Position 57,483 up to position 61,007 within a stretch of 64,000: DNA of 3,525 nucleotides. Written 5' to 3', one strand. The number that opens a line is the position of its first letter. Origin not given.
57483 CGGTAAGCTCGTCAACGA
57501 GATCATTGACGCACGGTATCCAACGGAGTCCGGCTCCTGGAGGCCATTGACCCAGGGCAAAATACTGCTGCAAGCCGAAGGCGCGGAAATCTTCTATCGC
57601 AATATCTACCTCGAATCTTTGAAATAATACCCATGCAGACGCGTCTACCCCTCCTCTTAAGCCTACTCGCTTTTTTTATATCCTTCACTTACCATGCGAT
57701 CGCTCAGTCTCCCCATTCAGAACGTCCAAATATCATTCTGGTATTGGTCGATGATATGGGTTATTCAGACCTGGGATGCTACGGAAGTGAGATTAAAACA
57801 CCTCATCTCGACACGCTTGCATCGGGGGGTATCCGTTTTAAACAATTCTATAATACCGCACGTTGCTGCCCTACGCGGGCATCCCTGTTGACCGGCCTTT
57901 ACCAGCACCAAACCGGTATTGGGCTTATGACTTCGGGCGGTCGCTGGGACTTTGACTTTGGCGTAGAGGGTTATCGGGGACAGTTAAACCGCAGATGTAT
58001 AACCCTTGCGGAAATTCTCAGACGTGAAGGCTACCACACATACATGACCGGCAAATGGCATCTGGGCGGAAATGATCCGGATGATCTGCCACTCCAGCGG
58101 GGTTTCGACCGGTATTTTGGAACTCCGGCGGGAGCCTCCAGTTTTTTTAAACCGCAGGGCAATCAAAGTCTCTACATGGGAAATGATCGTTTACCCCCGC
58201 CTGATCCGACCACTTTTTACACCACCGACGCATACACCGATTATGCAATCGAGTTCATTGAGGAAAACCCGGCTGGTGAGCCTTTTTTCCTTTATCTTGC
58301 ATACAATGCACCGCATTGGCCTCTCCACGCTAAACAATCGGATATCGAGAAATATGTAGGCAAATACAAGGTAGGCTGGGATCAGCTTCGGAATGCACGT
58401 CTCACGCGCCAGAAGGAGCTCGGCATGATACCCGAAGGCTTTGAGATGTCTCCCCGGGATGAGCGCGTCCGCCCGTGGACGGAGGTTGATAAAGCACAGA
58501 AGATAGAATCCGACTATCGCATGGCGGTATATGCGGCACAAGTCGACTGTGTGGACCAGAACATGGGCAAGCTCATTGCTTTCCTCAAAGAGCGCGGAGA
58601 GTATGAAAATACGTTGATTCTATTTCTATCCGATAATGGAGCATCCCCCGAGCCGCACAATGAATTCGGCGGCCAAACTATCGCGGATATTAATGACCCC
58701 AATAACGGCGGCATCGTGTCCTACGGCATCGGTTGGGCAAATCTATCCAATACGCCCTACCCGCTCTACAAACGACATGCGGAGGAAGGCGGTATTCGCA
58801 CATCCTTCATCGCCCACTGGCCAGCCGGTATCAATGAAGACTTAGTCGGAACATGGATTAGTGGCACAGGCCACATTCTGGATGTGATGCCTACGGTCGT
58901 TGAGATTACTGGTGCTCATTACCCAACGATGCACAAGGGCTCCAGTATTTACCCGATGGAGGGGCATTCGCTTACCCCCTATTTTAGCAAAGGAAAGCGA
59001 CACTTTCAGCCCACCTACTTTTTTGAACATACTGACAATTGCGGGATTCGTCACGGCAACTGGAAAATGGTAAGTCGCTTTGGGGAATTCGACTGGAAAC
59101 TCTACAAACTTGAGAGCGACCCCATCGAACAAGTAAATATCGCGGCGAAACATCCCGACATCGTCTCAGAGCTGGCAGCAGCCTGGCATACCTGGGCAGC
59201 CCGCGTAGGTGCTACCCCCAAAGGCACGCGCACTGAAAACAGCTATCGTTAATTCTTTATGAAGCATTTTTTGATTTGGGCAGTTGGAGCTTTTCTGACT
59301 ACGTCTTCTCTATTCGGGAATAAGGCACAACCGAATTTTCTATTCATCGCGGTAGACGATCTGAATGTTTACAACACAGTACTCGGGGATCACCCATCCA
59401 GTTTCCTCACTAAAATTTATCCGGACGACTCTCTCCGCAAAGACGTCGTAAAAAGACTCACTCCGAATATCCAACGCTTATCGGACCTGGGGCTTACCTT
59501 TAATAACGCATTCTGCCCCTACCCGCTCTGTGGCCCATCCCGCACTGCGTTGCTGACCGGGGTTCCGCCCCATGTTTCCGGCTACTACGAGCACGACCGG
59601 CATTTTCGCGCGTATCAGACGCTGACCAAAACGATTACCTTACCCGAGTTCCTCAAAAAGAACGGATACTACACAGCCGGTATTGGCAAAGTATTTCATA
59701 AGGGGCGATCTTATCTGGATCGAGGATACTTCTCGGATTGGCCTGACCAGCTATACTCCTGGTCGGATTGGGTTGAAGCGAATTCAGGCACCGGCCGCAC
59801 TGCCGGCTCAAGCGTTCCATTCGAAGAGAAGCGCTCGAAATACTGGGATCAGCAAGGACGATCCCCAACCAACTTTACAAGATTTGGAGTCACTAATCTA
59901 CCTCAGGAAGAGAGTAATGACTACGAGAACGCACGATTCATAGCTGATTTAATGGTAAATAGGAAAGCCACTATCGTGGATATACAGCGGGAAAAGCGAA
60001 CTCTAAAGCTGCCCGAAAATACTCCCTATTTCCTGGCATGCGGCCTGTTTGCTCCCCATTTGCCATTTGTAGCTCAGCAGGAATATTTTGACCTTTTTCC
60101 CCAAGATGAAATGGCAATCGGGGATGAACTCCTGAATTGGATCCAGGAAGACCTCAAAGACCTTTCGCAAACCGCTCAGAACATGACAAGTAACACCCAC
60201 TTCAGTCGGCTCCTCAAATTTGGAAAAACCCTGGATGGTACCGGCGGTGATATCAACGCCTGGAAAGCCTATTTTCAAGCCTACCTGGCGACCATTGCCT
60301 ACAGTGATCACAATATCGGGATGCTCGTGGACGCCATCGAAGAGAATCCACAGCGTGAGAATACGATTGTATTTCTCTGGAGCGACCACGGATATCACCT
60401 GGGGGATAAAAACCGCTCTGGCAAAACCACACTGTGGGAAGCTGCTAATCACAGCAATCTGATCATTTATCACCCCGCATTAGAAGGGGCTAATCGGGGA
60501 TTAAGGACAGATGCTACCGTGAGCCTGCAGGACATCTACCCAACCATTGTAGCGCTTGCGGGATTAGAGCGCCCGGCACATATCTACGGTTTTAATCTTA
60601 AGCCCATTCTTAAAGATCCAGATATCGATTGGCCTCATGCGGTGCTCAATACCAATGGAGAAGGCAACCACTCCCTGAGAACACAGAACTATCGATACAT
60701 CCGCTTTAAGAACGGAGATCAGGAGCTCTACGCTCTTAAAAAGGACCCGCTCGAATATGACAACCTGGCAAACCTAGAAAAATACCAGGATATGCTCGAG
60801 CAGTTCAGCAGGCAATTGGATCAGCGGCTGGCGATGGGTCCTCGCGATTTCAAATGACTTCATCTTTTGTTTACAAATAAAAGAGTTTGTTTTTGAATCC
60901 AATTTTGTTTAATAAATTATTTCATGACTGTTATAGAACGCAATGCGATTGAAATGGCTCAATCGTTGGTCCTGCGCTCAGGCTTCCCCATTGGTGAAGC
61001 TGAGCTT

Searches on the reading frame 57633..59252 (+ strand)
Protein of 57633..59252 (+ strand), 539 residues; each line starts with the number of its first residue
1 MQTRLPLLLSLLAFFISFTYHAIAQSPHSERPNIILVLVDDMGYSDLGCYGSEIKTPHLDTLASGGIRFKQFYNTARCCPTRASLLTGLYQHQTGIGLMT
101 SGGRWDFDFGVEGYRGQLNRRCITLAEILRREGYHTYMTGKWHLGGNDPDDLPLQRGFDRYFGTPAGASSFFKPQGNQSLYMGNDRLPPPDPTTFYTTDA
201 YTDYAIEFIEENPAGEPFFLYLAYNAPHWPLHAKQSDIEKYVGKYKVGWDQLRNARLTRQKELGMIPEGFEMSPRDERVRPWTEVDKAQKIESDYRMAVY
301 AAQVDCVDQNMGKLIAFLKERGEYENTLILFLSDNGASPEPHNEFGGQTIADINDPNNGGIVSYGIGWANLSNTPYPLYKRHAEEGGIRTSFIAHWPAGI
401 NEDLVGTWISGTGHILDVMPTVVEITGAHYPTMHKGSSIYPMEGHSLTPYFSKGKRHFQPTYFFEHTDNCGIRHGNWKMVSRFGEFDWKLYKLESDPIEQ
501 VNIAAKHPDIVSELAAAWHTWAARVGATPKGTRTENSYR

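Call 84: search_protein_families(library=pfam, proteins=[window:57633-59252:+], max_evalue=0.00001)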
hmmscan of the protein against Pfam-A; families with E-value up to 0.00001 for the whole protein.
window:57633-59252:+ (539 aa): 3 families
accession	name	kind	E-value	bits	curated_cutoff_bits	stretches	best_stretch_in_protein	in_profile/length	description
PF00884.28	Sulfatase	-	5.6e-63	213.5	25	1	32-427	1-300/301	Sulfatase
PF01663.27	Phosphodiest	-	2.8e-09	37.5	23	0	300-343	184-226/342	Type I phosphodiesterase / nucleotide pyrophosphatase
PF16347.10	SGSH_C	-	8.9e-08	32.9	29.3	1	380-506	8-134/154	N-sulphoglucosamine sulphohydrolase, C-terminal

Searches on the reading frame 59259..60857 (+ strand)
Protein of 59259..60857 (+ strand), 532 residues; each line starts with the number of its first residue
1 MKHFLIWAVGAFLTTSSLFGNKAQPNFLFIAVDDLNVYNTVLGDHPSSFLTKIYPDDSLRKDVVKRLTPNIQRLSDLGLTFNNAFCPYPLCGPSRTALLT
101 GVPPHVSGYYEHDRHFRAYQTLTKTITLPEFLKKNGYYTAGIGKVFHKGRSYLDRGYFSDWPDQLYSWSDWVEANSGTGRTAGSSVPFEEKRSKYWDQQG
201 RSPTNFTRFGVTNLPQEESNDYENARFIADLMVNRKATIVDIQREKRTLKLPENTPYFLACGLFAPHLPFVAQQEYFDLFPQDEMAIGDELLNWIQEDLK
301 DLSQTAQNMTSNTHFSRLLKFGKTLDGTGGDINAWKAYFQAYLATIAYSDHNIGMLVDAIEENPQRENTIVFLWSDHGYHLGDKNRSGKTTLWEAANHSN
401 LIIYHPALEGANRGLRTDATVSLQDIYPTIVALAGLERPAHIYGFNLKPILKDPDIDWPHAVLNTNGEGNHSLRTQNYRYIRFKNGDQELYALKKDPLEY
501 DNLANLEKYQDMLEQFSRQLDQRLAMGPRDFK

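Call 84: search_protein_families(library=pfam, proteins=[window:59259-60857:+], max_evalue=0.00001)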
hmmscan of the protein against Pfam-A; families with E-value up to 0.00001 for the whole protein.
window:59259-60857:+ (532 aa): 3 families
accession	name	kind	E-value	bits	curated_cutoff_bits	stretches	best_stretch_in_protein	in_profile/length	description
PF00884.28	Sulfatase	-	1e-37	130.5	25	1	25-435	1-300/301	Sulfatase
PF16347.10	SGSH_C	-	2.7e-11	44.3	29.3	1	389-522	8-150/154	N-sulphoglucosamine sulphohydrolase, C-terminal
PF01663.27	Phosphodiest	-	2.4e-07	31.1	23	0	342-386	184-228/342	Type I phosphodiesterase / nucleotide pyrophosphatase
